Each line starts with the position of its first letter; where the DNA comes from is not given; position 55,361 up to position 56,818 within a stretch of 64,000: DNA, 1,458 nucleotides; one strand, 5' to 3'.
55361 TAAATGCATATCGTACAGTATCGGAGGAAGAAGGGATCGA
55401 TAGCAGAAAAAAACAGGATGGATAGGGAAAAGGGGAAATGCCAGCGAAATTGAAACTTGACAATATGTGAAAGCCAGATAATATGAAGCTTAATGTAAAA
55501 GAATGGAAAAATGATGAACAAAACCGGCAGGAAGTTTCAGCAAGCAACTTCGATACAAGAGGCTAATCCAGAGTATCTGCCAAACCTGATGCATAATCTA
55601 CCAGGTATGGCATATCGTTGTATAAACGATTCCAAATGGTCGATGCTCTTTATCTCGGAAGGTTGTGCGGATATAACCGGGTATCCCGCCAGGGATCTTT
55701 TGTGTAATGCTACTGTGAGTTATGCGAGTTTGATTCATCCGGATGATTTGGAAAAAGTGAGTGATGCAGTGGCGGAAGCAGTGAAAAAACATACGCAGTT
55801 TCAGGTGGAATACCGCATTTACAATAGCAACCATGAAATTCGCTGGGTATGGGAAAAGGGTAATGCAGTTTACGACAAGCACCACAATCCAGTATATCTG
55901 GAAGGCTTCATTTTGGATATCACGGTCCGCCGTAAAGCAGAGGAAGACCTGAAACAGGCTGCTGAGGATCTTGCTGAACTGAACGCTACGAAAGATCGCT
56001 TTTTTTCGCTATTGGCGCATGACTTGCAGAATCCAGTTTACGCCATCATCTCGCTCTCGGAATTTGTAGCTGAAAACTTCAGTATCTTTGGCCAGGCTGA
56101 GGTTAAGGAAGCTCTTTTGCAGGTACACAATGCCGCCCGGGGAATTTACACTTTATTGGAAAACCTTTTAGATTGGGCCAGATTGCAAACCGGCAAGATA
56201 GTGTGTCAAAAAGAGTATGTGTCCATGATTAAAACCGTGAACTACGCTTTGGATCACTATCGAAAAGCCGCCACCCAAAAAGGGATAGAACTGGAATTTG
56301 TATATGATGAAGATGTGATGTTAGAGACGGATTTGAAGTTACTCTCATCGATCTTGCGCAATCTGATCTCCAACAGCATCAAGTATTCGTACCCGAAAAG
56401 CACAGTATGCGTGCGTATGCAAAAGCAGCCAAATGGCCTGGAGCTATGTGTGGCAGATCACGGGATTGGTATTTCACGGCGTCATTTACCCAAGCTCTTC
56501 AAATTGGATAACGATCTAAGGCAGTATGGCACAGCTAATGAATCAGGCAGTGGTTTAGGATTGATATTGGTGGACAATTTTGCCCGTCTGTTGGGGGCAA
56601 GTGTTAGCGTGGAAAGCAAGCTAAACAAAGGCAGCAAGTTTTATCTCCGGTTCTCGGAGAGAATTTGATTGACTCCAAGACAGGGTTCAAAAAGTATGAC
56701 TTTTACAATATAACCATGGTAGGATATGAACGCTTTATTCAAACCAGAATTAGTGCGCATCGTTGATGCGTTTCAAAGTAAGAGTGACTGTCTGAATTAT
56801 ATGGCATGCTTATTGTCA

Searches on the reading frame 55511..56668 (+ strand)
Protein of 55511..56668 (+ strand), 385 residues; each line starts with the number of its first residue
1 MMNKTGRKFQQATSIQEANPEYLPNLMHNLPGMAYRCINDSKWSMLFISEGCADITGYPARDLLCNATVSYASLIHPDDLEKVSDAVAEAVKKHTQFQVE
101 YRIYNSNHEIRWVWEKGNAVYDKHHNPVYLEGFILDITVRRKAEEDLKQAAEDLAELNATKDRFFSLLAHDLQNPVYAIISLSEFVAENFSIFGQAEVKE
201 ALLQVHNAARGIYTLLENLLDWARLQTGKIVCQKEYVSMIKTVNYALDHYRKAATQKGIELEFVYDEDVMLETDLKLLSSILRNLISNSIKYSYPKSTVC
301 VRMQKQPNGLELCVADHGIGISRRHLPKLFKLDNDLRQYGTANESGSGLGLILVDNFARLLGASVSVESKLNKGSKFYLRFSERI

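Call 71: find_encoding_contigs(protein=window:55511-56668:+, flank=10000, max_places=8)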
Protein window:55511-56668:+ (385 aa): 6 contigs read that carry it; 6 places shown.
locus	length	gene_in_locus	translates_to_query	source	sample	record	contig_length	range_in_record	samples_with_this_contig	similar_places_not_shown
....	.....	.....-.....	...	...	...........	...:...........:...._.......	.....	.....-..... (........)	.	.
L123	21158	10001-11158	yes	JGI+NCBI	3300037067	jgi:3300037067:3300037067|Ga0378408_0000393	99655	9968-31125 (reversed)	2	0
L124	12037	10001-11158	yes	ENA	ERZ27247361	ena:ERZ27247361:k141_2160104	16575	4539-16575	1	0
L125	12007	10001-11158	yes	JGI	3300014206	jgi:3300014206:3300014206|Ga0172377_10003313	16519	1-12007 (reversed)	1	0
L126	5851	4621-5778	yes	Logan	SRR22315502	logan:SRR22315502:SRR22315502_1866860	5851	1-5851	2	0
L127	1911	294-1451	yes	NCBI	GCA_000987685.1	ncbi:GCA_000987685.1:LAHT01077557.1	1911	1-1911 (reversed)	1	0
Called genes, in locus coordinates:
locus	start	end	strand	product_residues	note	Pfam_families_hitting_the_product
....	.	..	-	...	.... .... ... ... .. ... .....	-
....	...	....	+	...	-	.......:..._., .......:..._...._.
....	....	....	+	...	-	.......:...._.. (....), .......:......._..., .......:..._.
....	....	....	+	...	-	-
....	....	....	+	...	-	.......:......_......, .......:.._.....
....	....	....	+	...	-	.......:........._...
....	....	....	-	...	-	-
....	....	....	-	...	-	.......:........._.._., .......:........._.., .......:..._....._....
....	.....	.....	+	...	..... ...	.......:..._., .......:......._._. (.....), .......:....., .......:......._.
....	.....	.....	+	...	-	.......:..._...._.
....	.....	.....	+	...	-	-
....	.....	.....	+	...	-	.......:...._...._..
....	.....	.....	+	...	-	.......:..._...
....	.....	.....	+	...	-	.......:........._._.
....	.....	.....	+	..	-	-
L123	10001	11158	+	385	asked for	PF08447:PAS_3, PF13581:HATPase_c_2 (faint), PF00512:HisKA, PF02518:HATPase_c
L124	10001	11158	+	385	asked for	PF08447:PAS_3, PF13581:HATPase_c_2 (faint), PF00512:HisKA, PF02518:HATPase_c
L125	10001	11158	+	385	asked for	PF08447:PAS_3, PF13581:HATPase_c_2 (faint), PF00512:HisKA, PF02518:HATPase_c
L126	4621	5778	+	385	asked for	PF08447:PAS_3, PF13581:HATPase_c_2 (faint), PF00512:HisKA, PF02518:HATPase_c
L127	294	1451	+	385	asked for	PF08447:PAS_3, PF13581:HATPase_c_2 (faint), PF00512:HisKA, PF02518:HATPase_c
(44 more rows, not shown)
